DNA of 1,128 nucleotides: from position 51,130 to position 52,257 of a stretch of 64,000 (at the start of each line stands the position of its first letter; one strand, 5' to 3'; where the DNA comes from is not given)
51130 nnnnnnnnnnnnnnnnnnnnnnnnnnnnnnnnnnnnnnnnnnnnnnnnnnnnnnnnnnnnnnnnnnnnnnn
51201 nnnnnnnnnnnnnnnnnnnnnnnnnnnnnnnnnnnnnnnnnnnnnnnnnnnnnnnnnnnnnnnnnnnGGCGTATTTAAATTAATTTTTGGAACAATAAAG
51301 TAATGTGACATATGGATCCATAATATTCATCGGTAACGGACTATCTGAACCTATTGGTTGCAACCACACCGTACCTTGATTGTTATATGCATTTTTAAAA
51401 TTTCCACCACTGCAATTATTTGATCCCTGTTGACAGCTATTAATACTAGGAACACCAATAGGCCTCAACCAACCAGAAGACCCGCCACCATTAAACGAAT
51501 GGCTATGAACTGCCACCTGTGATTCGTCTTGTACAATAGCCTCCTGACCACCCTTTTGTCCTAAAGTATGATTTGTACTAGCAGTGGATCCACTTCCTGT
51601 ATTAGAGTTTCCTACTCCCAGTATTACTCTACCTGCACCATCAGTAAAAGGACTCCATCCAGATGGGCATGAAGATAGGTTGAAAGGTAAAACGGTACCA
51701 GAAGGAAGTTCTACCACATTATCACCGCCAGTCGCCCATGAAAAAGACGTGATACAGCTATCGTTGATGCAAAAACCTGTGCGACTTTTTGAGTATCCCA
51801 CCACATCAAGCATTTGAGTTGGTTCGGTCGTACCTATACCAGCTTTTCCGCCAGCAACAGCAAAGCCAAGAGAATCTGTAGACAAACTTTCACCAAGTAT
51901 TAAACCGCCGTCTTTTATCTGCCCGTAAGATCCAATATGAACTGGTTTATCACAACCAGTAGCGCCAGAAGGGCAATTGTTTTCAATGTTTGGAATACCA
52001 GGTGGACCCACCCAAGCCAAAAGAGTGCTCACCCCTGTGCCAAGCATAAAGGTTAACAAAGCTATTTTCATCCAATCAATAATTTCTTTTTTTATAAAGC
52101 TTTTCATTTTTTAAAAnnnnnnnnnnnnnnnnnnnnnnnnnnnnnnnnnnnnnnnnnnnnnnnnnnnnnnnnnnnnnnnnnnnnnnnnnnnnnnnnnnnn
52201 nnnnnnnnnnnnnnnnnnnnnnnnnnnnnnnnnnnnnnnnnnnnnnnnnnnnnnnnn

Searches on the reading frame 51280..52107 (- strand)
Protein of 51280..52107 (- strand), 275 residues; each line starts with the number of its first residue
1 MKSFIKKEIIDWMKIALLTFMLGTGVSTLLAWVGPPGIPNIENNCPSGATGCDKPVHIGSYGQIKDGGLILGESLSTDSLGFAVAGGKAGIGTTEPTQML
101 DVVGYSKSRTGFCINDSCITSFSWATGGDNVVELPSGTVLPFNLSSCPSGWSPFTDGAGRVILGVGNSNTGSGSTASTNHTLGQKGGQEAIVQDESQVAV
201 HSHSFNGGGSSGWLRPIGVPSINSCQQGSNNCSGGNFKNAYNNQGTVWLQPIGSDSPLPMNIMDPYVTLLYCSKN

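Call 8: search_protein_families(library=pfam, proteins=[window:51280-52107:-], max_evalue=0.1)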
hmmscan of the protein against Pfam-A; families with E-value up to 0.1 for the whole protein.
window:51280-52107:- (275 aa): 1 family
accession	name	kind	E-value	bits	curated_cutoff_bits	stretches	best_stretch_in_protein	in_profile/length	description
PF21939.1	Gp10_C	-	0.032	15.6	27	1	151-269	29-133/139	Baseplate structural protein Gp10, C-terminal domain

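Call 41: search_protein_families(library=ncbifam, proteins=[window:51280-52107:-], max_evalue=0.01)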
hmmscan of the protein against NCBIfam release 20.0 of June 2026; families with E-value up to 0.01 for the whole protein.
window:51280-52107:- (275 aa): 0 families

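Call 76: search_protein_families(library=phrogs, proteins=[window:51280-52107:-], max_evalue=0.001)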
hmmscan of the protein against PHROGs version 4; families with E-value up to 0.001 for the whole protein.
window:51280-52107:- (275 aa): 0 families
